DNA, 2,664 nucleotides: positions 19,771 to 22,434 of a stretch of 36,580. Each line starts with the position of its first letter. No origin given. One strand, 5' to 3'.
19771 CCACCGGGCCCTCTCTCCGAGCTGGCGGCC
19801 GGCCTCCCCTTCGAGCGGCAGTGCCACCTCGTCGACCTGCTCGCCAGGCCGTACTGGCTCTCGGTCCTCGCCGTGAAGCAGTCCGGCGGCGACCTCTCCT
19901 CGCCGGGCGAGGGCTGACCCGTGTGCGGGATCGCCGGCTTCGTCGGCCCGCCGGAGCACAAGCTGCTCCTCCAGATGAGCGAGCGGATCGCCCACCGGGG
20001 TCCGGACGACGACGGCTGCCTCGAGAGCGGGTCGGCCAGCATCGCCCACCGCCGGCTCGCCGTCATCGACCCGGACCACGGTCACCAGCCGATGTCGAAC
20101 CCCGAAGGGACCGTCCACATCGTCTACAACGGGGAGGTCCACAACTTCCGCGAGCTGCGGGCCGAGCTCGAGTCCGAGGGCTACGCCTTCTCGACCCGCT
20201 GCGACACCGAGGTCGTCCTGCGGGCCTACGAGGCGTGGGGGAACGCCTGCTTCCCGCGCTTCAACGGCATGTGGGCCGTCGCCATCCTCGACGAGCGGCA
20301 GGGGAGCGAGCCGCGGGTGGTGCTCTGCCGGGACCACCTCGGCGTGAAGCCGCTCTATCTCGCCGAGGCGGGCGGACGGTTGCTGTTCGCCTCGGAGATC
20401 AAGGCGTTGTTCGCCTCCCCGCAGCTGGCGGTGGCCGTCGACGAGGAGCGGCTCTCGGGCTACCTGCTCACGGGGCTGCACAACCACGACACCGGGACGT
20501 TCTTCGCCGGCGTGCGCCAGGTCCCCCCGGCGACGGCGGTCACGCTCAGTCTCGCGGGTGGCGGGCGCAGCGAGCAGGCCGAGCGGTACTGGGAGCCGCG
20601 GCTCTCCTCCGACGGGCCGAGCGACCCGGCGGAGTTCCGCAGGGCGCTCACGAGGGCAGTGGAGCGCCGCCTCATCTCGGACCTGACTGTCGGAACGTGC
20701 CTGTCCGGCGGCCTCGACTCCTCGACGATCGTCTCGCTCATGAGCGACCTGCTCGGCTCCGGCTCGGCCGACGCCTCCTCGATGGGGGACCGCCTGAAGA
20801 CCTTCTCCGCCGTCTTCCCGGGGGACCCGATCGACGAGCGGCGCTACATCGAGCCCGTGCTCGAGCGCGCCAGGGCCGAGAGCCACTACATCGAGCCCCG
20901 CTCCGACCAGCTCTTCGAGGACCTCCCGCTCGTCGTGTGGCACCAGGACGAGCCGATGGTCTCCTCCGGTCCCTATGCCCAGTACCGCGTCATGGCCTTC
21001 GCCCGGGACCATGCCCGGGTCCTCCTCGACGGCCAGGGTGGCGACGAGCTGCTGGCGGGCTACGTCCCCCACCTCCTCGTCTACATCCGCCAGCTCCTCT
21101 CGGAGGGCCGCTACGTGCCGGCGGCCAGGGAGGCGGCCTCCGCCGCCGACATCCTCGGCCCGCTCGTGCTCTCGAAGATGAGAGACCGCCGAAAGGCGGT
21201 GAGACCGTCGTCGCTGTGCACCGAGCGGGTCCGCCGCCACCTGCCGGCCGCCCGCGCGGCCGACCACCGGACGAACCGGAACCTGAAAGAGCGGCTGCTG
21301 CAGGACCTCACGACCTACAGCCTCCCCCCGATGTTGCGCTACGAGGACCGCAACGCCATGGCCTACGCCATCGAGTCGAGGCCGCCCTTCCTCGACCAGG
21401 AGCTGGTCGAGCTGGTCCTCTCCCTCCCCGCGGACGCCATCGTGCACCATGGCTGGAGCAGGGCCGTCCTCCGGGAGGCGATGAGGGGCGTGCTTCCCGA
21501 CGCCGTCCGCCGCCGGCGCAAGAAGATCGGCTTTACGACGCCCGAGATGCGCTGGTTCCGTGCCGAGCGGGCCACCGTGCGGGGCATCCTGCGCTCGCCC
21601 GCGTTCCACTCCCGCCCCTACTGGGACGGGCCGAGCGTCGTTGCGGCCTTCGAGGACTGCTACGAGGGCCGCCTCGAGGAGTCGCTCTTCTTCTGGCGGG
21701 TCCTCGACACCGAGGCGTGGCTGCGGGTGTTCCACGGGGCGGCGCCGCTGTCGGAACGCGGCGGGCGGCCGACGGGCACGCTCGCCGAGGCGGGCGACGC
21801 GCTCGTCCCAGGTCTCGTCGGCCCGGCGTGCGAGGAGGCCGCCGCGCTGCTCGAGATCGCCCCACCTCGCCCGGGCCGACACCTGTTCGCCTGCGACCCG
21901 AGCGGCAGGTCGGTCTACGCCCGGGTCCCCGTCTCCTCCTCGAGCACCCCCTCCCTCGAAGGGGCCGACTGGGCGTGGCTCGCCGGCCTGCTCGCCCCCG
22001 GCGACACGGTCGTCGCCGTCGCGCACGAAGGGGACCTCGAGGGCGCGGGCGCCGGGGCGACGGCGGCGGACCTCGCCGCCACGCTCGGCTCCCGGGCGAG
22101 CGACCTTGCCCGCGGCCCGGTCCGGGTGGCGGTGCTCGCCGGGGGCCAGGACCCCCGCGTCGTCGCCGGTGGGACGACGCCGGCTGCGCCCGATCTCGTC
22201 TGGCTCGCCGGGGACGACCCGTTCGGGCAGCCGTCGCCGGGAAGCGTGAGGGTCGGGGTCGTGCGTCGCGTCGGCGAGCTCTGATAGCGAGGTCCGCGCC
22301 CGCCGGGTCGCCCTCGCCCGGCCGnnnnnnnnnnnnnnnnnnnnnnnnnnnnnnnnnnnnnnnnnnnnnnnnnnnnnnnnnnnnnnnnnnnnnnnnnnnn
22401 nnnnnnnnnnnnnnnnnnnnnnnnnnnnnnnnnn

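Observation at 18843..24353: Methyltransferase / extended AsnB-like amidotransferase / NirJ-like radical SAM-SPASM / DinB gene string: candidate uncharacterised modification pathway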

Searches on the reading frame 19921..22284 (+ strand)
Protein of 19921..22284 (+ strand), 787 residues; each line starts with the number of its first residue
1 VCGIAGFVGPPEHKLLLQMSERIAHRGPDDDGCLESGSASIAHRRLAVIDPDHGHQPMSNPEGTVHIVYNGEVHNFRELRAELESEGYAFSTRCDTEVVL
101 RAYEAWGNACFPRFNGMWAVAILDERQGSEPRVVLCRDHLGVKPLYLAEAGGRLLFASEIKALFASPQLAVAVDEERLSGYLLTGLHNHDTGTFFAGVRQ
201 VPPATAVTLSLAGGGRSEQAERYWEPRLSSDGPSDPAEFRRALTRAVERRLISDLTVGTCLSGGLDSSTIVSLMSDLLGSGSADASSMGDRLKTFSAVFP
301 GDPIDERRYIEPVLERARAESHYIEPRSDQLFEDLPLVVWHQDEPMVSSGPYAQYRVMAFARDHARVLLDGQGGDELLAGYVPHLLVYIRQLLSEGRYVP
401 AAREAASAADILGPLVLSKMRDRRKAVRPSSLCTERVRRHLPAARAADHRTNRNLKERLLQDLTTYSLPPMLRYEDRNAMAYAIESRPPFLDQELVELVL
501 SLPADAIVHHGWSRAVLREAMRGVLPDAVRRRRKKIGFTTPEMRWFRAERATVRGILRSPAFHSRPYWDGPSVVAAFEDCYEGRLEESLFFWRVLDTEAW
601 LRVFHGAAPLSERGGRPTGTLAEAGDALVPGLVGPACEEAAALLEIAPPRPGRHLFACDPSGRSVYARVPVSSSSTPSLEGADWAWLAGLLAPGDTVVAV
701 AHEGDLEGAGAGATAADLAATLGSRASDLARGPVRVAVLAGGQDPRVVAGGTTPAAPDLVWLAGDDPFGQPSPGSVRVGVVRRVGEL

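Call 13: search_protein_families(library=pfam, proteins=[window:19921-22284:+], max_evalue=0.01)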
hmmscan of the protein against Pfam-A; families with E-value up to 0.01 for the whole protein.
window:19921-22284:+ (787 aa): 3 families
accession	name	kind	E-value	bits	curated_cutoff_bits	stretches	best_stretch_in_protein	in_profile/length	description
PF00733.27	Asn_synthase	-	6.3e-70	237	21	1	238-602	1-354/354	Asparagine synthase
PF13537.11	GATase_7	-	2.1e-44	150.9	25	1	43-164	1-122/123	Glutamine amidotransferase domain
PF13522.11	GATase_6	-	4.3e-38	130.7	27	1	28-159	1-130/130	Glutamine amidotransferase domain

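Call 14: search_protein_families(library=ncbifam, proteins=[window:19921-22284:+], max_evalue=0.01)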
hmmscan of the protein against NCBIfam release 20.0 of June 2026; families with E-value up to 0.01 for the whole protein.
window:19921-22284:+ (787 aa): 9 families
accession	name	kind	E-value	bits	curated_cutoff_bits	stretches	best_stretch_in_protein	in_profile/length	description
TIGR01536.1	asn_synth_AEB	equivalog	1.3e-126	423.7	267.1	1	2-538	1-517/517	asparagine synthase (glutamine-hydrolyzing)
TIGR03108.1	eps_aminotran_1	hypoth_equivalog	1.9e-99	334.1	816.9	2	1-385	1-378/628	XrtA/PEP-CTERM system amidotransferase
TIGR03104.1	trio_amidotrans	equivalog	1.4e-95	320.8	570.1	1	1-601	1-586/589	N-acetylglutaminylglutamine amidotransferase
NF033535.1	lass_lactam_cya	exception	6.6e-89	299.2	525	2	3-411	3-405/668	lasso peptide isopeptide bond-forming cyclase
NF006949.0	PRK09431.1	equivalog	1.7e-69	234.8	499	3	1-165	1-167/554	asparagine synthase B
NF033561.1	macrolact_Ik_Al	subfamily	5.1e-32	111.2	300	1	130-556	90-511/561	albusnodin/ikarugamycin family macrolactam cyclase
NF001484.0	PRK00331.1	subfamily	1.1e-11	43.8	381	1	37-177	65-212/601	isomerizing glutamine--fructose-6-phosphate transaminase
TIGR01135.1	glmS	equivalog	5.8e-10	38.3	418.05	1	37-176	64-210/607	glutamine--fructose-6-phosphate transaminase (isomerizing)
TIGR01134.1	purF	equivalog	1.8e-09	37.5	350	1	39-165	66-201/432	amidophosphoribosyltransferase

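Call 15: find_homologous_proteins(query=window:19921-22284:+, max_evalue=1e-20)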
Query window:19921-22284:+ (787 aa): 7970 proteins with E <= 1e-20 among 8000 candidates; the best 120 are listed.
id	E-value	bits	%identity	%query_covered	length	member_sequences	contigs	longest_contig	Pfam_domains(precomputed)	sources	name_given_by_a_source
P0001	0.0e+0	1776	99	100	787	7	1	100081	PF00733.28,PF13522.12,PF13537.12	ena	-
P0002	0.0e+0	1434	81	100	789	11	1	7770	PF00733.28,PF13522.12,PF13537.12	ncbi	-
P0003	0.0e+0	1169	68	100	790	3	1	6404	PF00733.28,PF13522.12,PF13537.12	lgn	-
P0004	0.0e+0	1104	66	100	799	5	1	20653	PF00733.28,PF13522.12,PF13537.12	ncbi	-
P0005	0.0e+0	1070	65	95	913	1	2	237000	PF00733.28,PF13522.12,PF01996.22,PF13537.12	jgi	-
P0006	0.0e+0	1029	67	87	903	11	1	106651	PF00733.28,PF13522.12,PF01996.22,PF13537.12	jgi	-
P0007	7.5e-294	995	64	87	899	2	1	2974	PF00733.28,PF13522.12,PF01996.22,PF13537.12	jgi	jgi:asparagine synthase (glutamine-hydrolysing)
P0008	8.7e-293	992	66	84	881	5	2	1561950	PF00733.28,PF13522.12,PF01996.22,PF13537.12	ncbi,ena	-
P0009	9.7e-293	991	65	87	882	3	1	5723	PF00733.28,PF13522.12,PF01996.22,PF13537.12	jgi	jgi:asparagine synthase (glutamine-hydrolysing)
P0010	4.6e-291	986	64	86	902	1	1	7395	PF00733.28,PF13522.12,PF01996.22,PF13537.12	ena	-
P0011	4.5e-288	976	61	93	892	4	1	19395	PF00733.28,PF13522.12,PF01996.22,PF13537.12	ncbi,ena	-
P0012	3.0e-287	973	64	86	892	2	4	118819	PF00733.28,PF13522.12,PF01996.22,PF13537.12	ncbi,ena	-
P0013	7.4e-287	972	69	79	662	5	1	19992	PF00733.28,PF13522.12,PF13537.12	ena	-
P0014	1.8e-285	967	65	84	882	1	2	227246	PF00733.28,PF13522.12,PF01996.22,PF13537.12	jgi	-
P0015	7.4e-285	965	64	87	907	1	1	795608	PF00733.28,PF13522.12,PF01996.22,PF13537.12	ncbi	-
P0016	1.1e-282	958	63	87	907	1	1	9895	PF00733.28,PF13522.12,PF01996.22,PF13537.12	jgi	jgi:asparagine synthase (glutamine-hydrolysing)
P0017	8.9e-282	955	63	87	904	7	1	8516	PF00733.28,PF13522.12,PF01996.22,PF13537.12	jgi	jgi:asparagine synthase (glutamine-hydrolysing)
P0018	9.4e-282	955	64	87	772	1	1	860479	PF00733.28,PF13522.12,PF01996.22,PF13537.12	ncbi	-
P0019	4.9e-280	949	57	97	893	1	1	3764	PF00733.28,PF13522.12,PF01996.22,PF13537.12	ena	-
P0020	4.7e-279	946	63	86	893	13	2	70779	PF00733.28,PF13522.12,PF01996.22,PF13537.12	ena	-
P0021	4.8e-279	946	63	87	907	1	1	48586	PF00733.28,PF13522.12,PF01996.22,PF13537.12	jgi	jgi:asparagine synthase (glutamine-hydrolysing)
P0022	6.2e-279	946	63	87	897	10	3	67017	PF00733.28,PF13522.12,PF01996.22,PF13537.12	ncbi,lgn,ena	ncbi:MAG: asparagine synthase (glutamine-hydrolyzing) [Acidimicrobiales bacterium]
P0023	6.7e-278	942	62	87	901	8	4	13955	PF00733.28,PF13522.12,PF01996.22,PF13537.12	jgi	jgi:asparagine synthase (glutamine-hydrolysing)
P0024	2.1e-277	941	60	93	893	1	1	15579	PF00733.28,PF13522.12,PF01996.22,PF13537.12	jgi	jgi:asparagine synthase (glutamine-hydrolysing)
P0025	2.5e-277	940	62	87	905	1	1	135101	PF00733.28,PF13522.12,PF01996.22,PF13537.12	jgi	jgi:asparagine synthase (glutamine-hydrolysing)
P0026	6.8e-277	939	60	93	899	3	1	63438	PF00733.28,PF13522.12,PF01996.22,PF13537.12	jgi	jgi:asparagine synthase (glutamine-hydrolysing)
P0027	1.2e-275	935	62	87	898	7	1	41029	PF00733.28,PF13522.12,PF01996.22,PF13537.12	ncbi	ncbi:MAG: asparagine synthase (glutamine-hydrolyzing) [Acidimicrobiales bacterium]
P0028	2.0e-275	934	63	86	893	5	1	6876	PF00733.28,PF13522.12,PF01996.22,PF13537.12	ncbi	-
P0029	9.6e-275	932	61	89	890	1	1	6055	PF00733.28,PF13522.12,PF01996.22,PF13537.12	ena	-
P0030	1.6e-274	931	62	86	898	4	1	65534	PF00733.28,PF13522.12,PF01996.22,PF13537.12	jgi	-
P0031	3.5e-274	930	60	93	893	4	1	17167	PF00733.28,PF13522.12,PF01996.22,PF13537.12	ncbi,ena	-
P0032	4.3e-274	930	61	87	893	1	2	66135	PF00733.28,PF13522.12,PF01996.22,PF13537.12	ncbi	ncbi:MAG: asparagine synthase (glutamine-hydrolyzing) [Acidimicrobiales bacterium]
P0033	1.0e-273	929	62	86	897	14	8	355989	PF00733.28,PF13522.12,PF01996.22,PF13537.12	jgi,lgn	jgi:asparagine synthase (glutamine-hydrolysing)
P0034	2.3e-273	927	62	87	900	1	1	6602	PF00733.28,PF13522.12,PF01996.22,PF13537.12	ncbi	-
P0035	3.4e-273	927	62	87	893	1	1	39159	PF00733.28,PF13522.12,PF01996.22,PF13537.12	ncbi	ncbi:MAG: asparagine synthase (glutamine-hydrolyzing) [Acidimicrobiales bacterium]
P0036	4.3e-273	926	61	88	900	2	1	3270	PF00733.28,PF13522.12,PF01996.22,PF13537.12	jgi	-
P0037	5.9e-273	926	62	87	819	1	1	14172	PF00733.28,PF13522.12,PF01996.22,PF13537.12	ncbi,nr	ncbi:MAG TPA: asparagine synthase (glutamine-hydrolyzing), partial [Acidimicrobiales bacterium]|nr:a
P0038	3.3e-272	924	62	89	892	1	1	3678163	PF00733.28,PF13522.12,PF01996.22,PF13537.12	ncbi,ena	-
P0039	1.2e-271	922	61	87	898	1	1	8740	PF00733.28,PF13522.12,PF01996.22,PF13537.12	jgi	jgi:asparagine synthase (glutamine-hydrolysing)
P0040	2.7e-271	921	59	93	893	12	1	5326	PF00733.28,PF13522.12,PF01996.22,PF13537.12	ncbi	-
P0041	4.1e-271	920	60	87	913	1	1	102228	PF00733.28,PF13522.12,PF01996.22,PF13537.12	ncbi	ncbi:MAG: asparagine synthase (glutamine-hydrolyzing) [Acidimicrobiales bacterium]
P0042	1.0e-270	919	62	87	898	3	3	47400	PF00733.28,PF13522.12,PF01996.22,PF13537.12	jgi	jgi:asparagine synthase (glutamine-hydrolysing)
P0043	1.5e-270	918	59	92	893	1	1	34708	PF00733.28,PF13522.12,PF01996.22,PF13537.12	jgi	jgi:asparagine synthase (glutamine-hydrolysing)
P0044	1.9e-270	918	60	92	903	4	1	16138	PF00733.28,PF13522.12,PF01996.22,PF13537.12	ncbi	-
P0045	2.8e-270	917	63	86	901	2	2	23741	PF00733.28,PF13522.12,PF01996.22,PF13537.12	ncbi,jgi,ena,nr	ncbi:MAG TPA: asparagine synthase (glutamine-hydrolyzing) [Acidimicrobiales bacterium]|nr:asparagine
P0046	4.0e-270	917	61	87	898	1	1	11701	PF00733.28,PF13522.12,PF01996.22,PF13537.12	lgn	-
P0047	2.0e-268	911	62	87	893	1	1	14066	PF00733.28,PF13522.12,PF01996.22,PF13537.12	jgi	jgi:asparagine synthase (glutamine-hydrolysing)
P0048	3.5e-268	910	61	87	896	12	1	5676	PF00733.28,PF13522.12,PF01996.22,PF13537.12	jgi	jgi:asparagine synthase (glutamine-hydrolysing)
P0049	4.7e-268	910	57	97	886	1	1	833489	PF00733.28,PF13522.12,PF01996.22,PF13537.12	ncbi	-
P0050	6.6e-268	909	60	89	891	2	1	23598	PF00733.28,PF13522.12,PF01996.22,PF13537.12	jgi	jgi:asparagine synthase (glutamine-hydrolysing)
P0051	3.2e-267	907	62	84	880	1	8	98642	PF00733.28,PF13522.12,PF01996.22,PF13537.12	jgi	jgi:asparagine synthase (glutamine-hydrolysing)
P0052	2.8e-266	904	58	93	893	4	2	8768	PF00733.28,PF13522.12,PF01996.22,PF13537.12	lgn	-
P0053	3.3e-266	904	61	84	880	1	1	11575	PF00733.28,PF13522.12,PF01996.22,PF13537.12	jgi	jgi:asparagine synthase (glutamine-hydrolysing)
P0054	3.6e-265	900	58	91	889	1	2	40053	PF00733.28,PF13522.12,PF01996.22,PF13537.12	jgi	jgi:asparagine synthase (glutamine-hydrolysing)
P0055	3.9e-265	900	60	87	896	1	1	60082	PF00733.28,PF13522.12,PF01996.22,PF13537.12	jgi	jgi:asparagine synthase (glutamine-hydrolysing)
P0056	2.7e-264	897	58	94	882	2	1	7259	PF00733.28,PF13522.12,PF01996.22,PF13537.12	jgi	jgi:asparagine synthase (glutamine-hydrolysing)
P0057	2.2e-262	891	57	86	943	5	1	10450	PF00733.28,PF13522.12,PF01996.22,PF13537.12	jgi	jgi:asparagine synthase (glutamine-hydrolysing)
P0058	4.2e-260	883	60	86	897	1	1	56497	PF00733.28,PF13522.12,PF01996.22,PF13537.12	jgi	jgi:asparagine synthase (glutamine-hydrolysing)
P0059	5.2e-259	880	60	86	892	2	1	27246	PF00733.28,PF13522.12,PF01996.22,PF13537.12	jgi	jgi:asparagine synthase (glutamine-hydrolysing)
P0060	6.7e-258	876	60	86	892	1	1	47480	PF00733.28,PF13522.12,PF01996.22,PF13537.12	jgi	jgi:asparagine synthase (glutamine-hydrolysing)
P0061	2.6e-257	874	61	86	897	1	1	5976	PF00733.28,PF13522.12,PF01996.22,PF13537.12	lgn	-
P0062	1.4e-256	872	59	86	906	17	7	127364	PF00733.28,PF13522.12,PF01996.22,PF13537.12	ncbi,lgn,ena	-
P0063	3.4e-256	871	61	86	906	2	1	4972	PF00733.28,PF13522.12,PF01996.22,PF13537.12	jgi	jgi:asparagine synthase (glutamine-hydrolysing)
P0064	3.8e-256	870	54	93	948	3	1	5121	PF00733.28,PF13522.12,PF01996.22,PF13537.12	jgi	jgi:asparagine synthase (glutamine-hydrolysing)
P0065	1.3e-253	862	59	89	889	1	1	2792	PF00733.28,PF13522.12,PF01996.22,PF13537.12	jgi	jgi:asparagine synthase (glutamine-hydrolysing)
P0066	3.2e-253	861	57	89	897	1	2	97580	PF00733.28,PF13522.12,PF01996.22,PF13537.12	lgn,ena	-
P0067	1.4e-249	849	55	93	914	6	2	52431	PF00733.28,PF13522.12,PF01996.22,PF13537.12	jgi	jgi:asparagine synthase (glutamine-hydrolysing)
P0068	1.5e-249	849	58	87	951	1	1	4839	PF00733.28,PF13522.12,PF01996.22,PF13537.12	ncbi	ncbi:MAG: asparagine synthase (glutamine-hydrolyzing) [Acidimicrobiales bacterium]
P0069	1.6e-248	845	58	85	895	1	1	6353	PF00733.28,PF13522.12,PF01996.22,PF13537.12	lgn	-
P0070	1.8e-240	819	60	80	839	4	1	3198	PF00733.28,PF13522.12,PF01996.22,PF13537.12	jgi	jgi:asparagine synthase (glutamine-hydrolysing)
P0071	5.2e-240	817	56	89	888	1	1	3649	PF00733.28,PF13522.12,PF01996.22,PF13537.12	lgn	-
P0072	1.8e-238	812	53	93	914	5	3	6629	PF00733.28,PF13522.12,PF01996.22,PF13537.12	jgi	-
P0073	9.0e-235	800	56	86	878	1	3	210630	PF00733.28,PF13522.12,PF01996.22,PF13537.12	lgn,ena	-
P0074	1.3e-234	799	51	100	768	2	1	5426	PF00733.28,PF13522.12,PF13537.12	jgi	-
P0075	3.6e-234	798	57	86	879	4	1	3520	PF00733.28,PF13522.12,PF01996.22,PF13537.12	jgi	-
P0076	2.4e-233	795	55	86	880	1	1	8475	PF00733.28,PF13522.12,PF01996.22,PF13537.12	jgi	jgi:asparagine synthase (glutamine-hydrolysing)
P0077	6.5e-232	790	53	86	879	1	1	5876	PF00733.28,PF13522.12,PF01996.22,PF13537.12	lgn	-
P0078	4.3e-231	788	55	91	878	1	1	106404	PF00733.28,PF13522.12,PF01996.22,PF13537.12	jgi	jgi:asparagine synthase (glutamine-hydrolysing)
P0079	7.5e-231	787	55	89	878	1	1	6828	PF00733.28,PF13522.12,PF01996.22,PF13537.12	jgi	jgi:asparagine synthase (glutamine-hydrolysing)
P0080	9.2e-231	786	54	86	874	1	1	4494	PF00733.28,PF13522.12,PF01996.22,PF13537.12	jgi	jgi:asparagine synthase (glutamine-hydrolysing)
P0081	1.8e-230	785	51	91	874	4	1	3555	PF00733.28,PF13522.12,PF01996.22,PF13537.12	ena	-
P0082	2.7e-230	785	53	89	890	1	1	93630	PF00733.28,PF13522.12,PF01996.22,PF13537.12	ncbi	-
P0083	5.5e-230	784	54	89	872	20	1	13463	PF00733.28,PF13522.12,PF01996.22,PF13537.12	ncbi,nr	ncbi:MAG: asparagine synthase (glutamine-hydrolyzing) [Chloroflexi bacterium]|nr:MAG: asparagine syn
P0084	9.5e-229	780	55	86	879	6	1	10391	PF00733.28,PF13522.12,PF01996.22,PF13537.12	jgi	-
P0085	2.2e-228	779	55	86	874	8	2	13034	PF00733.28,PF13522.12,PF01996.22,PF13537.12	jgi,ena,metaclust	metaclust:\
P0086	2.9e-228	778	54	89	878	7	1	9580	PF00733.28,PF13522.12,PF01996.22,PF13537.12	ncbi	-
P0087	2.3e-227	775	56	86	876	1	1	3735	PF00733.28,PF13522.12,PF01996.22,PF13537.12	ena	-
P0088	5.2e-227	774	52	89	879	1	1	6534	PF00733.28,PF13522.12,PF01996.22,PF13537.12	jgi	jgi:asparagine synthase (glutamine-hydrolysing)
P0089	6.3e-227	774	53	89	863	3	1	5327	PF00733.28,PF13522.12,PF01996.22,PF13537.12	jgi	-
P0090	6.6e-227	774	52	94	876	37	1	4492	PF00733.28,PF13522.12,PF01996.22,PF13537.12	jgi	jgi:asparagine synthase (glutamine-hydrolysing)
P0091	7.0e-227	774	55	86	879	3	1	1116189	PF00733.28,PF13522.12,PF01996.22,PF13537.12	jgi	jgi:asparagine synthase (glutamine-hydrolysing)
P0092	9.6e-227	773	54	86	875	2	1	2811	PF00733.28,PF13522.12,PF01996.22,PF13537.12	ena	-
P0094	4.4e-226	771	52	94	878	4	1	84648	PF00733.28,PF13522.12,PF01996.22,PF13537.12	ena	-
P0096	1.2e-225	770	54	86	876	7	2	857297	PF00733.28,PF13522.12,PF01996.22,PF13537.12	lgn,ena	-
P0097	2.2e-225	769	55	86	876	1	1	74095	PF00733.28,PF13522.12,PF01996.22,PF13537.12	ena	-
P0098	2.7e-225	768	54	86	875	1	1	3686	PF00733.28,PF13522.12,PF01996.22,PF13537.12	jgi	jgi:asparagine synthase (glutamine-hydrolysing)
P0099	3.9e-225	768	56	86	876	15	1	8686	PF00733.28,PF13522.12,PF01996.22,PF13537.12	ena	-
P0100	7.8e-225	767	52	89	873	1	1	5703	PF00733.28,PF13522.12,PF01996.22,PF13537.12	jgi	jgi:asparagine synthase (glutamine-hydrolysing)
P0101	1.3e-224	766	55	86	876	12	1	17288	PF00733.28,PF13522.12,PF01996.22,PF13537.12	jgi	jgi:asparagine synthase (glutamine-hydrolysing)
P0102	5.0e-224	764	54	86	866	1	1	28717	PF00733.28,PF13522.12,PF01996.22,PF13537.12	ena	-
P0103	7.8e-224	764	53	86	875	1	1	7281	PF00733.28,PF13522.12,PF01996.22,PF13537.12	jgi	jgi:asparagine synthase (glutamine-hydrolysing)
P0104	8.8e-224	763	53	90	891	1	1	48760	PF00733.28,PF13522.12,PF01996.22,PF13537.12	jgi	jgi:asparagine synthase (glutamine-hydrolysing)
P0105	1.4e-223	763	53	87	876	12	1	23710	PF00733.28,PF13522.12,PF01996.22,PF13537.12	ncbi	ncbi:MAG: asparagine synthase (glutamine-hydrolyzing) [Actinomycetota bacterium]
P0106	2.7e-223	762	54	86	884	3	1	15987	PF00733.28,PF13522.12,PF01996.22,PF13537.12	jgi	jgi:asparagine synthase (glutamine-hydrolysing)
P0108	4.6e-223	761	54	86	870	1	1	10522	PF00733.28,PF13522.12,PF01996.22,PF13537.12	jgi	jgi:asparagine synthase (glutamine-hydrolysing)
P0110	8.6e-223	760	55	86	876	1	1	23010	PF00733.28,PF13522.12,PF01996.22,PF13537.12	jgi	jgi:asparagine synthase (glutamine-hydrolysing)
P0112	4.8e-222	758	52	89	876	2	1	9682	PF00733.28,PF13522.12,PF01996.22,PF13537.12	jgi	jgi:asparagine synthase (glutamine-hydrolysing)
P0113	6.4e-222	757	53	87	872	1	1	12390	PF00733.28,PF13522.12,PF01996.22,PF13537.12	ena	-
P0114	1.5e-221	756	53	87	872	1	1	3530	PF00733.28,PF13522.12,PF01996.22,PF13537.12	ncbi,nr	ncbi:MAG TPA: asparagine synthase (glutamine-hydrolyzing) [Actinomycetota bacterium]|nr:asparagine s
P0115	2.9e-221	755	53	86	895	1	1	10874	PF00733.28,PF13522.12,PF01996.22,PF13537.12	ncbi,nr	ncbi:MAG: asparagine synthase (glutamine-hydrolyzing) [Bacillota bacterium]|nr:asparagine synthase (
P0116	3.3e-221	755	54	86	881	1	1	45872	PF00733.28,PF13522.12,PF01996.22,PF13537.12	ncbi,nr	ncbi:MAG: asparagine synthase (glutamine-hydrolyzing) [Bacillota bacterium]|nr:asparagine synthase (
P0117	7.0e-221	754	51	89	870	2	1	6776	PF00733.28,PF13522.12,PF01996.22,PF13537.12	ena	-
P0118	8.3e-221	754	52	91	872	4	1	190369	PF00733.28,PF13522.12,PF01996.22,PF13537.12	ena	-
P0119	1.1e-220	753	54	86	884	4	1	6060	PF00733.28,PF13522.12,PF01996.22,PF13537.12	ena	-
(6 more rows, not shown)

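Call 17: find_encoding_contigs(protein=P0001, flank=10000, max_places=3)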
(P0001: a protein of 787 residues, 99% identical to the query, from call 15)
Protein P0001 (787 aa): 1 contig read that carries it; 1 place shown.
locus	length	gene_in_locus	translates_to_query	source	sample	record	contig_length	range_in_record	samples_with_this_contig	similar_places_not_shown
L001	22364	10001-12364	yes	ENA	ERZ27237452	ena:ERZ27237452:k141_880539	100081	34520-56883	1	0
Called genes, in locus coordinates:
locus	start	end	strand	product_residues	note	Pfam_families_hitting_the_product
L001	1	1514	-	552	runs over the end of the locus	PF00664:ABC_membrane, PF13304:AAA_21 (faint), PF00005:ABC_tran, PF02463:SMC_N (faint)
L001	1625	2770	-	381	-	PF02322:Cyt_bd_oxida_II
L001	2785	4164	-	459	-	PF01654:Cyt_bd_oxida_I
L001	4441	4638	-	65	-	-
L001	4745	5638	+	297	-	PF04261:Dyp_perox_N (weak), PF20628:Dyp_perox_C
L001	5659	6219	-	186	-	PF13302:Acetyltransf_3, PF00583:Acetyltransf_1, PF13508:Acetyltransf_7, PF13673:Acetyltransf_10 (weak)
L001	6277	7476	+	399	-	-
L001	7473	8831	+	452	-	PF00070:Pyr_redox (faint), PF00890:FAD_binding_2 (weak), PF01266:DAO (faint), PF01494:FAD_binding_3 (weak), PF01593:Amino_oxidase, PF07992:Pyr_redox_2 (weak), PF12831:FAD_oxidored (weak), PF13450:NAD_binding_8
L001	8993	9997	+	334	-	PF01209:Ubie_methyltran (weak), PF13489:Methyltransf_23, PF05175:MTS (weak), PF08241:Methyltransf_11, PF08242:Methyltransf_12, PF13649:Methyltransf_25, PF13847:Methyltransf_31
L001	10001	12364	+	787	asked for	PF13522:GATase_6, PF13537:GATase_7, PF00733:Asn_synthase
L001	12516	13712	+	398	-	PF04055:Radical_SAM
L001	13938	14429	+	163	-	PF12867:DinB_2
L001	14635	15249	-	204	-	PF13189:Cytidylate_kin2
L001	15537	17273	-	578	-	PF07690:MFS_1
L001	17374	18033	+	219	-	PF00440:TetR_N, PF17932:TetR_C_24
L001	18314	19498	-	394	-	PF07690:MFS_1, PF00083:Sugar_tr (faint), PF07690:MFS_1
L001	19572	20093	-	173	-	PF01047:MarR (weak), PF12802:MarR_2 (weak), PF25212:HVO_A0114 (weak)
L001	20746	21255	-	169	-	PF01668:SmpB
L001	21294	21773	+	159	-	PF14464:Prok-JAB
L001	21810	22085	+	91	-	PF02597:ThiS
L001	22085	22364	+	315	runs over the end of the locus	PF00291:PALP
